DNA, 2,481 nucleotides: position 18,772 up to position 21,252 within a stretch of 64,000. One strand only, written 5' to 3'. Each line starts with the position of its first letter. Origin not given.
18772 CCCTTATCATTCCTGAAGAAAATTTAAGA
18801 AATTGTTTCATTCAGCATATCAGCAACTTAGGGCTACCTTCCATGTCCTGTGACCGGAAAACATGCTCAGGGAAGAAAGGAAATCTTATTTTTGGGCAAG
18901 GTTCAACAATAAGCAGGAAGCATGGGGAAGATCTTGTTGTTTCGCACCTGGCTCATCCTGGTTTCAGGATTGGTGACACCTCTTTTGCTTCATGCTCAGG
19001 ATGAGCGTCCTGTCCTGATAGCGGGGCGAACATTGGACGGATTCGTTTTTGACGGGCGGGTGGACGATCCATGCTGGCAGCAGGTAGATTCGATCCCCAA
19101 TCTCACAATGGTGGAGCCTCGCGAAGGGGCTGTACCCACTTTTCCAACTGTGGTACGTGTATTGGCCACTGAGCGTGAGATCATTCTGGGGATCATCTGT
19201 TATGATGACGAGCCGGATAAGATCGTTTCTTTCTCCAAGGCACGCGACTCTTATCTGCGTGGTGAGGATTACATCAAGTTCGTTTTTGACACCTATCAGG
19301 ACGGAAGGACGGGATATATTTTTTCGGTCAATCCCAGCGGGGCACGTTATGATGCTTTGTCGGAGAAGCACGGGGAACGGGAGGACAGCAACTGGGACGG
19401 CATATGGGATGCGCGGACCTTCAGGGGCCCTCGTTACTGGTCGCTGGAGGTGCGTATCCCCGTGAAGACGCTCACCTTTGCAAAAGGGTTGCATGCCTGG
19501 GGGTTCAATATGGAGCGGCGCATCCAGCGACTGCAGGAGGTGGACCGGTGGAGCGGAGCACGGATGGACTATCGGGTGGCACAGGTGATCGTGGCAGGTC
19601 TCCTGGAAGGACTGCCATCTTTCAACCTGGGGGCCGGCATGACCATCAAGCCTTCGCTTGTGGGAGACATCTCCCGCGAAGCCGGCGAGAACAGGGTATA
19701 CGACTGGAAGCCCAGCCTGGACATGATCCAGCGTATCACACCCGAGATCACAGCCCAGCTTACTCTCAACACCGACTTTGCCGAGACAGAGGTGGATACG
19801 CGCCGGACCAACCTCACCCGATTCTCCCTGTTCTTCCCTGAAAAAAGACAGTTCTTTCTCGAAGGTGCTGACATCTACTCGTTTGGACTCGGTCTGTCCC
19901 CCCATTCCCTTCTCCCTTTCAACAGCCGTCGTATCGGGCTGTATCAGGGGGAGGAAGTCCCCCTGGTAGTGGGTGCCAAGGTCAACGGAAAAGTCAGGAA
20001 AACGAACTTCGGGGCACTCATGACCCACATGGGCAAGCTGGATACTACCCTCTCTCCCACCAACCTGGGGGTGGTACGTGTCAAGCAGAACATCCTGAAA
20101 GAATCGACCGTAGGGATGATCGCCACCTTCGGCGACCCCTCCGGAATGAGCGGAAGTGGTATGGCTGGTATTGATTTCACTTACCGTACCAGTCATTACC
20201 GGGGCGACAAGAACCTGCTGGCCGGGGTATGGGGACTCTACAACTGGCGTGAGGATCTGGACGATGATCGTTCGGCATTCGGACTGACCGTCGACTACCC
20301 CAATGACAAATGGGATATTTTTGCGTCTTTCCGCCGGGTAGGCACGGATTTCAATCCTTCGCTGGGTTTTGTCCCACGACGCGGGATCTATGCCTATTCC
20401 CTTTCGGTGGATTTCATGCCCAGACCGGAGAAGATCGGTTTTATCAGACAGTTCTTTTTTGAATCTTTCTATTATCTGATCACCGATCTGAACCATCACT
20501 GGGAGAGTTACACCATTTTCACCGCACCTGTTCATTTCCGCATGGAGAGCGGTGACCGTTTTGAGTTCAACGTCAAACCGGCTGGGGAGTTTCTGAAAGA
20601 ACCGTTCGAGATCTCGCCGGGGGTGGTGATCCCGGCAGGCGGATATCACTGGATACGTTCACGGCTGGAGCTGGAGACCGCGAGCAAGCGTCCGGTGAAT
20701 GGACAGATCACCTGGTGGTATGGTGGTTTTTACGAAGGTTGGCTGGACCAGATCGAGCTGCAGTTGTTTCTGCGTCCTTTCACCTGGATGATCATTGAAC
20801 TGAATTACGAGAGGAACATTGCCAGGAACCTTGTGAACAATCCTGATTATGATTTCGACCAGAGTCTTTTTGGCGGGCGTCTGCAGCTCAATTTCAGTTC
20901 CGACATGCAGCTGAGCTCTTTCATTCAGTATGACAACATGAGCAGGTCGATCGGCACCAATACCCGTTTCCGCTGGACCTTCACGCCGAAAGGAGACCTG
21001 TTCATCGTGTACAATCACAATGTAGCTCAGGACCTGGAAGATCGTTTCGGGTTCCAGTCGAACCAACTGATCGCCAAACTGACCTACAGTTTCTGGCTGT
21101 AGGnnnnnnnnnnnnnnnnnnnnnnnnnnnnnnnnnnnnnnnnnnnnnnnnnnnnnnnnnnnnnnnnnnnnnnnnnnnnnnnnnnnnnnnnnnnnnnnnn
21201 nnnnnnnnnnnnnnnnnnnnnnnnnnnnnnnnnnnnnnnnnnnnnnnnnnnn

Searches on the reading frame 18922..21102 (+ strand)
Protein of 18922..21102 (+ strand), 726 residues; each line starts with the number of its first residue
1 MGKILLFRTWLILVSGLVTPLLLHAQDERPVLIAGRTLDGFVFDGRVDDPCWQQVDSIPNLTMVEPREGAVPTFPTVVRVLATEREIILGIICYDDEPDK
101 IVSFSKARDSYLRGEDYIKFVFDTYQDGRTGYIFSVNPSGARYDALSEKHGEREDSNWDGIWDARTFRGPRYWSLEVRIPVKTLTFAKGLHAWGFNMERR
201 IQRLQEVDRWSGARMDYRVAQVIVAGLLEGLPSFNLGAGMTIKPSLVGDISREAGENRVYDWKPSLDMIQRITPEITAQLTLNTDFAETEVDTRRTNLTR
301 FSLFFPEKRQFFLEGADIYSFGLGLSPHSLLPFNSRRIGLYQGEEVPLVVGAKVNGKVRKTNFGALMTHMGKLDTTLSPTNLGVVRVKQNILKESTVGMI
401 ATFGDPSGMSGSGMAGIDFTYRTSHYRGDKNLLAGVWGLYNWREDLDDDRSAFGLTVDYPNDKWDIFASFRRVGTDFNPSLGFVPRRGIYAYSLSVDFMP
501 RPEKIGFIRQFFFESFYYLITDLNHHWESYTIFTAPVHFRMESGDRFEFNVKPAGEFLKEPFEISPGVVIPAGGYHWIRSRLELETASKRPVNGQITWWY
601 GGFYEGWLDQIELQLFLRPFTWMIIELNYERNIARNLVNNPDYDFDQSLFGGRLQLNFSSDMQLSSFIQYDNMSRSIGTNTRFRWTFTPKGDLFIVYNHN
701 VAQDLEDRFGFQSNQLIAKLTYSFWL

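Call 16: search_protein_families(library=pfam, proteins=[window:18922-21102:+], max_evalue=0.001)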
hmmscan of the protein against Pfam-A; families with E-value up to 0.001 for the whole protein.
window:18922-21102:+ (726 aa): 1 family
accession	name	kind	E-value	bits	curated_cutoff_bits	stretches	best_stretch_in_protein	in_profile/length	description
PF19313.5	DUF5916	-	1.8e-09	37.3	22.6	1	258-339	22-95/572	Domain of unknown function (DUF5916)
